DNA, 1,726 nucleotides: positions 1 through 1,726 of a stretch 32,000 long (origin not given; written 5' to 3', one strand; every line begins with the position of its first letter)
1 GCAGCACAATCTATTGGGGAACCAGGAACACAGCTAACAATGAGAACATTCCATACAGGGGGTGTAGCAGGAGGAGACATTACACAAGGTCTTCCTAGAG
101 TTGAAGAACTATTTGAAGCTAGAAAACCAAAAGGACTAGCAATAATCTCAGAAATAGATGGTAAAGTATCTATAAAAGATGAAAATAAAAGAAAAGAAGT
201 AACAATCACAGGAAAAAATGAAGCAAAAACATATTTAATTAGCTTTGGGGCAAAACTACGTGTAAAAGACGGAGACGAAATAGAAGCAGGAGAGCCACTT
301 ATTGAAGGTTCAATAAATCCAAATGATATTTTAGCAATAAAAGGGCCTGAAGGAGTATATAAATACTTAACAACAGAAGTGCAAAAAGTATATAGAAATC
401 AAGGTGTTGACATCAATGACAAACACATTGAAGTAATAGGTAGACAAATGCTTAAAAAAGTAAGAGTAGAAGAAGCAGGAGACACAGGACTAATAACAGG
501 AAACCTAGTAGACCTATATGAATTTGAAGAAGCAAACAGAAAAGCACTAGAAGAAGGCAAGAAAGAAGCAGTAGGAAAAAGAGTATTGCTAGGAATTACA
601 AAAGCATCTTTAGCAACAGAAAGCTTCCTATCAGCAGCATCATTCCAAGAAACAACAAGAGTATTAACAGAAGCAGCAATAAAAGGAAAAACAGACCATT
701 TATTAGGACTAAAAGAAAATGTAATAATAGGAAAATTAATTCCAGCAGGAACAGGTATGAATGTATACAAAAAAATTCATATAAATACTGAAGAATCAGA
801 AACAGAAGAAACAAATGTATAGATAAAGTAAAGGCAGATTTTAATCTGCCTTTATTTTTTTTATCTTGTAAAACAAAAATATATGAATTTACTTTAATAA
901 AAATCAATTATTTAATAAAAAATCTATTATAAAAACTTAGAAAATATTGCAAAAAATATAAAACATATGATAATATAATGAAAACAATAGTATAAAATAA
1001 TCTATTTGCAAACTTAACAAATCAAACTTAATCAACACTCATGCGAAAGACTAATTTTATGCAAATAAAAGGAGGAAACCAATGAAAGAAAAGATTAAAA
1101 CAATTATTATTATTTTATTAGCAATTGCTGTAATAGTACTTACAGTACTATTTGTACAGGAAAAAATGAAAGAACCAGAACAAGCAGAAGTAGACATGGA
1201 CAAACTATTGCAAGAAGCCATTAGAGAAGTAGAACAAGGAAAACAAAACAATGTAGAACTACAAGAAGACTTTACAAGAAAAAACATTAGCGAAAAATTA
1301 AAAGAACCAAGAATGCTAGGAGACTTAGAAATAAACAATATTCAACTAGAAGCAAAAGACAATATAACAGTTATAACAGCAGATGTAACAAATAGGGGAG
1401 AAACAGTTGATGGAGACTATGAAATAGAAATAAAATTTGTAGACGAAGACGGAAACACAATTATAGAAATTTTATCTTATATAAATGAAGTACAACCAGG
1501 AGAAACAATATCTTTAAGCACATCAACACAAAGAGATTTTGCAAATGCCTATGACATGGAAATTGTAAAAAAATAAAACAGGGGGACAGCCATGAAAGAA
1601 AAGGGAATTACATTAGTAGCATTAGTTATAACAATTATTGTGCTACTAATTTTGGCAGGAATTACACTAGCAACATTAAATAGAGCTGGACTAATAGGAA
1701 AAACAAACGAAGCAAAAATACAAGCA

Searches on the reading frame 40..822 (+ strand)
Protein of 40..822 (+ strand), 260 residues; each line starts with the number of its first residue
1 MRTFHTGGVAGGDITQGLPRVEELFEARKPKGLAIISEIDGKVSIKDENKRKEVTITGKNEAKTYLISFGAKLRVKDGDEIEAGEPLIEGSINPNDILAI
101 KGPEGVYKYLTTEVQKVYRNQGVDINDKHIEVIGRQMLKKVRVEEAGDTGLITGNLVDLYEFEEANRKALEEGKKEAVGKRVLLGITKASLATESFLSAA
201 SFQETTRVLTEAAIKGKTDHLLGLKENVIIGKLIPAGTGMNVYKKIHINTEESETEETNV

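Call 3: search_protein_families(library=pfam, proteins=[window:40-822:+], max_evalue=0.01)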
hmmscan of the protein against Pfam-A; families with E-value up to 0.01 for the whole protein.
window:40-822:+ (260 aa): 3 families
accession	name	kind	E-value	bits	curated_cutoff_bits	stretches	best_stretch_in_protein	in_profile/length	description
PF04998.22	RNA_pol_Rpb1_5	-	5.3e-22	79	28.5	1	1-152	91-260/267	RNA polymerase Rpb1, domain 5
PF01333.25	Apocytochr_F_C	-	0.0028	18.1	30.4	0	45-89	16-62/118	Apocytochrome F, C-terminal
PF02749.22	QRPTase_N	-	0.0081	16.8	27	0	51-98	21-68/82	Quinolinate phosphoribosyl transferase, N-terminal domain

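Call 4: search_protein_families(library=ncbifam, proteins=[window:40-822:+], max_evalue=0.01)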
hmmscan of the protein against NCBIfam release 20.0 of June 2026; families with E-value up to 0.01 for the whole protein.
window:40-822:+ (260 aa): 8 families
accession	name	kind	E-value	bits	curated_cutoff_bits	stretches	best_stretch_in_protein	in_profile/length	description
TIGR02386.1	rpoC_TIGR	equivalog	3.6e-99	333.1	963.5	1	1-245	898-1147/1147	DNA-directed RNA polymerase subunit beta'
NF011498.0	PRK14906.1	equivalog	1.1e-86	291.4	1437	1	1-250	994-1246/1459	DNA-directed RNA polymerase subunit beta'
NF002724.0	PRK02597.1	equivalog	8.8e-82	275.1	1878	1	11-252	983-1242/1338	DNA-directed RNA polymerase subunit beta'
TIGR02388.1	rpoC2_cyan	equivalog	4.5e-75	252.9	467.4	1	11-244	977-1229/1230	DNA-directed RNA polymerase subunit beta''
NF007172.0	PRK09603.1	equivalog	5.6e-71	238.8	5372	1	11-255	2640-2888/2890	DNA-directed RNA polymerase subunit beta/beta'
NF011417.0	PRK14844.1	equivalog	1.6e-64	217.8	4632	1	9-244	2548-2788/2839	DNA-directed RNA polymerase subunit beta/beta'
TIGR02389.1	RNA_pol_rpoA2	equivalog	7.1e-20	71.3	420.65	3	193-240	314-361/367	DNA-directed RNA polymerase subunit A''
NF011491.0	PRK14898.1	equivalog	6e-17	61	783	2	192-256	795-858/860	DNA-directed RNA polymerase subunit A''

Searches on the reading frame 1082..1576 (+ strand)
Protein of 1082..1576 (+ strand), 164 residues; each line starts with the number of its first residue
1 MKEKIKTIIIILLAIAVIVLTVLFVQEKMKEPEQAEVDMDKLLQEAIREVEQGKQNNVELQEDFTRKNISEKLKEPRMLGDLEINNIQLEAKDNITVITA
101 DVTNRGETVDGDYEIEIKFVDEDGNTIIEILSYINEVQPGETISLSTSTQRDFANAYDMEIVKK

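Call 3: search_protein_families(library=pfam, proteins=[window:1082-1576:+], max_evalue=0.01)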
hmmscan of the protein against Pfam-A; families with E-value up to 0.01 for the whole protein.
window:1082-1576:+ (164 aa): 1 family
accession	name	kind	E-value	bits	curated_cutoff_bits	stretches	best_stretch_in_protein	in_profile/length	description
PF19745.5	FUT8_N_cat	-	0.0013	18.1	27.6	1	6-136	9-133/499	Alpha-(1,6)-fucosyltransferase N- and catalytic domains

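Call 4: search_protein_families(library=ncbifam, proteins=[window:1082-1576:+], max_evalue=0.01)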
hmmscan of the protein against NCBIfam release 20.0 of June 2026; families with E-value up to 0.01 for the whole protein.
window:1082-1576:+ (164 aa): 3 families
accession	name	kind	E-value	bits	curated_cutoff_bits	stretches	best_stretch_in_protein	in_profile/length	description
NF038353.1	FxLYD_dom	domain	5.6e-07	29.3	23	1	95-161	3-69/71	FxLYD domain-containing protein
NF038340.1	SAR2788_fam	subfamily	0.0042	16.9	50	1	7-123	3-119/177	SAR2788 family putative toxin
NF041435.1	UmoD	subfamily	0.0068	16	150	0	1-71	1-70/158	UmoD family flagellar biogenesis regulator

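Call 28: find_encoding_contigs(protein=window:1082-1576:+, flank=10000, max_places=6)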
Protein window:1082-1576:+ (164 aa): 21 contigs read that carry it; 6 places shown.
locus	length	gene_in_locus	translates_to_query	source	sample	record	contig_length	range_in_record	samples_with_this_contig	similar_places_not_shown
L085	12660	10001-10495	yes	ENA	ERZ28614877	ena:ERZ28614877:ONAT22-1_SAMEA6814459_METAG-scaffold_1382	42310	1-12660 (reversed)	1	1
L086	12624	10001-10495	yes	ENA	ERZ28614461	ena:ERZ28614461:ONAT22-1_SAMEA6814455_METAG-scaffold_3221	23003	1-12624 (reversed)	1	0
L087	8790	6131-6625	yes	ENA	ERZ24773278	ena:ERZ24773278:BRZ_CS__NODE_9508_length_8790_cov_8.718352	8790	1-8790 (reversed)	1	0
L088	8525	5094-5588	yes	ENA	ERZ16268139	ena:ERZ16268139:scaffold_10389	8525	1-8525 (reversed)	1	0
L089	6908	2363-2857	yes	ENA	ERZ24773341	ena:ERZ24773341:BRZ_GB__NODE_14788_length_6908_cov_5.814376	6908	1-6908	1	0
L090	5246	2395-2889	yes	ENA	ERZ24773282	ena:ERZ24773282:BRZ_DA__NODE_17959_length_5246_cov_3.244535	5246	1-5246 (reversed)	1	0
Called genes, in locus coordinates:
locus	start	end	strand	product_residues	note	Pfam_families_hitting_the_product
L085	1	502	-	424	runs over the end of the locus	PF01471:PG_binding_1, PF01476:LysM, PF23457:LysM2_NFP, PF00246:Peptidase_M14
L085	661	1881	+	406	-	PF01183:Glyco_hydro_25, PF01476:LysM, PF23462:LysM3_NFP (faint), PF23473:LysM3_LYK4_5 (faint), PF01476:LysM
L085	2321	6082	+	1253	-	PF04563:RNA_pol_Rpb2_1, PF04561:RNA_pol_Rpb2_2, PF04565:RNA_pol_Rpb2_3, PF10385:RNA_pol_Rpb2_45, PF00562:RNA_pol_Rpb2_6, PF04560:RNA_pol_Rpb2_7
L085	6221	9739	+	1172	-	PF04997:RNA_pol_Rpb1_1, PF00623:RNA_pol_Rpb1_2, PF04983:RNA_pol_Rpb1_3, PF05000:RNA_pol_Rpb1_4, PF04998:RNA_pol_Rpb1_5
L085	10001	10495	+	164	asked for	-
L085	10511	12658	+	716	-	?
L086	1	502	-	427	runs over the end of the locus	-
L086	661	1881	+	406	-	PF01183:Glyco_hydro_25, PF01476:LysM, PF23462:LysM3_NFP (faint), PF23473:LysM3_LYK4_5 (faint), PF01476:LysM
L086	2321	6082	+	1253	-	PF04563:RNA_pol_Rpb2_1, PF04561:RNA_pol_Rpb2_2, PF04565:RNA_pol_Rpb2_3, PF10385:RNA_pol_Rpb2_45, PF00562:RNA_pol_Rpb2_6, PF04560:RNA_pol_Rpb2_7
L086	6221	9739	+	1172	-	PF04997:RNA_pol_Rpb1_1, PF00623:RNA_pol_Rpb1_2, PF04983:RNA_pol_Rpb1_3, PF05000:RNA_pol_Rpb1_4, PF04998:RNA_pol_Rpb1_5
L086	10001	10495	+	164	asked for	-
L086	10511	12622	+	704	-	?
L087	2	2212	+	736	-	?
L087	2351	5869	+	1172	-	PF04997:RNA_pol_Rpb1_1, PF00623:RNA_pol_Rpb1_2, PF04983:RNA_pol_Rpb1_3, PF05000:RNA_pol_Rpb1_4, PF04998:RNA_pol_Rpb1_5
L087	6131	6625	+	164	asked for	-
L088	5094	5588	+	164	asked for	-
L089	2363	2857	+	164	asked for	-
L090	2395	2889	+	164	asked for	-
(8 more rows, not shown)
